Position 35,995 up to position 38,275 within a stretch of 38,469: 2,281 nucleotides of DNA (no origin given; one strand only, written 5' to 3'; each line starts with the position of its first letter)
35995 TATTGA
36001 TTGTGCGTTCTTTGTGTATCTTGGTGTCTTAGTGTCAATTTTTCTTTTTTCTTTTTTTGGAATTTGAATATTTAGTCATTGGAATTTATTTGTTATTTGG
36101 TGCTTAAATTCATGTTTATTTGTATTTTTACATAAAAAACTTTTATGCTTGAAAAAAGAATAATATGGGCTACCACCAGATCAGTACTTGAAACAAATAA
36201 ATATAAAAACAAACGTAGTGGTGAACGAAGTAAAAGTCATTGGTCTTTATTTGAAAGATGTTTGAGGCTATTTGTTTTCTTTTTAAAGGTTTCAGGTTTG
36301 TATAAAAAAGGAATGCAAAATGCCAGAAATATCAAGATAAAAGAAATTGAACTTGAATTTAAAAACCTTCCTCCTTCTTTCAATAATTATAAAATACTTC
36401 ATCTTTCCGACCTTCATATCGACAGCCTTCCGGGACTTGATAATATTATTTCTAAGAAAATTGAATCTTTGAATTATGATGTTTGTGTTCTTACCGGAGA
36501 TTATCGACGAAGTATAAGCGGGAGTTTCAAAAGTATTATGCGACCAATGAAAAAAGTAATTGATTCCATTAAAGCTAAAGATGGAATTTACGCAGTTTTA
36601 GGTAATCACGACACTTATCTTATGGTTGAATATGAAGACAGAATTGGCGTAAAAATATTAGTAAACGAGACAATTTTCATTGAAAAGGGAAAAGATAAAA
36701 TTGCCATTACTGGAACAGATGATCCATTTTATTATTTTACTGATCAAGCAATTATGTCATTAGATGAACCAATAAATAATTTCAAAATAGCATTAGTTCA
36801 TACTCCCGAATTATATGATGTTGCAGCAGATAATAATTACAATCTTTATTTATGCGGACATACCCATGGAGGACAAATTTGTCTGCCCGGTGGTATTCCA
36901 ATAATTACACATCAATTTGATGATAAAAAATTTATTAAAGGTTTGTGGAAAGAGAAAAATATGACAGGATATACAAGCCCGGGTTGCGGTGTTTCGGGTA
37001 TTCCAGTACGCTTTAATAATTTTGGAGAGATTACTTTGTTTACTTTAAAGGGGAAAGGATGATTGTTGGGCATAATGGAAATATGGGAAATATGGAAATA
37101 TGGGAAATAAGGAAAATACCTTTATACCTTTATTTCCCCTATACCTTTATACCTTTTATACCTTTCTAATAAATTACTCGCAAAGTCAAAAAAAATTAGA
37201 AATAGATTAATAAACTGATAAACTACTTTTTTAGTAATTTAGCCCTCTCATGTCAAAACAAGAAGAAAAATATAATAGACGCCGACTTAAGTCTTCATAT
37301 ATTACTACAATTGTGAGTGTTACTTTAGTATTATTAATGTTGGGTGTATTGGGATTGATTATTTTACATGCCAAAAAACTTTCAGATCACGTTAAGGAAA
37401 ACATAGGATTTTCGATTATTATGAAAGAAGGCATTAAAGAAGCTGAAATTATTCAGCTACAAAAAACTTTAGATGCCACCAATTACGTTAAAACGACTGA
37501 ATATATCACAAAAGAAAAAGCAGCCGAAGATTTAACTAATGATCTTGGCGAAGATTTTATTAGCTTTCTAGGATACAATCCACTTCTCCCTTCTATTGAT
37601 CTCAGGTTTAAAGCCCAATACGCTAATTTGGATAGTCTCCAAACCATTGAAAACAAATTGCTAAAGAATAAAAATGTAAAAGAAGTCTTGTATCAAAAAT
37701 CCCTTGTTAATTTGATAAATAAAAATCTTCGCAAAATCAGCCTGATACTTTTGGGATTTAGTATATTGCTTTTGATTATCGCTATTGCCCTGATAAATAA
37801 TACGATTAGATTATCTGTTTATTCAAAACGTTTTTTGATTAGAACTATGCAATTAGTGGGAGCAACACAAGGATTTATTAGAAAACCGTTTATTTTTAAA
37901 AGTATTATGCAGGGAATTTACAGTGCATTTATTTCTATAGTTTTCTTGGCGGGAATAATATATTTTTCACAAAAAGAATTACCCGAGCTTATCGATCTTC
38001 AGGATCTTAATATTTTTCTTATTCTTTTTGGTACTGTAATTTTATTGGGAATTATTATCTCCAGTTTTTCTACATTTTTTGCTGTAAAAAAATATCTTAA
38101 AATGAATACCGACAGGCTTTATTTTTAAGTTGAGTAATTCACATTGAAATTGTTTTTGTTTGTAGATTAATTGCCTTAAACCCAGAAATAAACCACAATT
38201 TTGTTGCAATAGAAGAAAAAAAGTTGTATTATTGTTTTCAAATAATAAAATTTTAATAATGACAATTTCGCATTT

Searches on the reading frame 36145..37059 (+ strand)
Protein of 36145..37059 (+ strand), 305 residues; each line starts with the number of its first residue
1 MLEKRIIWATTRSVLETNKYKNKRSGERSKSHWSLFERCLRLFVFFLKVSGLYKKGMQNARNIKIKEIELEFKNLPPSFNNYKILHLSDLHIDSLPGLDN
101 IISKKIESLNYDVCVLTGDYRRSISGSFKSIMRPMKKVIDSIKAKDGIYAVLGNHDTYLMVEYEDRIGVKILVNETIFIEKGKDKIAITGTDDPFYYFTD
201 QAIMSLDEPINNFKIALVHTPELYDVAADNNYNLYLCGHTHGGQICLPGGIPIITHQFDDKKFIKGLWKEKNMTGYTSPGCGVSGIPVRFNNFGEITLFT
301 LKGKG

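Call 81: search_protein_families(library=pfam, proteins=[window:36145-37059:+], max_evalue=0.001)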
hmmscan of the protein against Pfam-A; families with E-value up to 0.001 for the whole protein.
window:36145-37059:+ (305 aa): 2 families
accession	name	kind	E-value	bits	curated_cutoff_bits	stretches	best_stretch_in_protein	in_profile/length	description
PF00149.33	Metallophos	-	1.6e-12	48.7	21.5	1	83-242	2-190/191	Calcineurin-like phosphoesterase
PF12850.12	Metallophos_2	-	1.1e-07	32.4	27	1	83-242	2-118/154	Calcineurin-like phosphoesterase superfamily domain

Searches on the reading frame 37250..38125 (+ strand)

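Call 81: search_protein_families(library=pfam, proteins=[window:37250-38125:+], max_evalue=0.001)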
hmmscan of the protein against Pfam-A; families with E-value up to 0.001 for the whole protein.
window:37250-38125:+ (292 aa): 2 families
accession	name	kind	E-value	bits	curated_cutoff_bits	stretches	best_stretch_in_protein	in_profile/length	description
PF18075.7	FtsX_ECD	-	4.5e-15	56.5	23.5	1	54-146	3-96/96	FtsX extracellular domain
PF02687.27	FtsX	-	3.5e-14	53.3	25.5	1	170-286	3-119/120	FtsX-like permease C-terminal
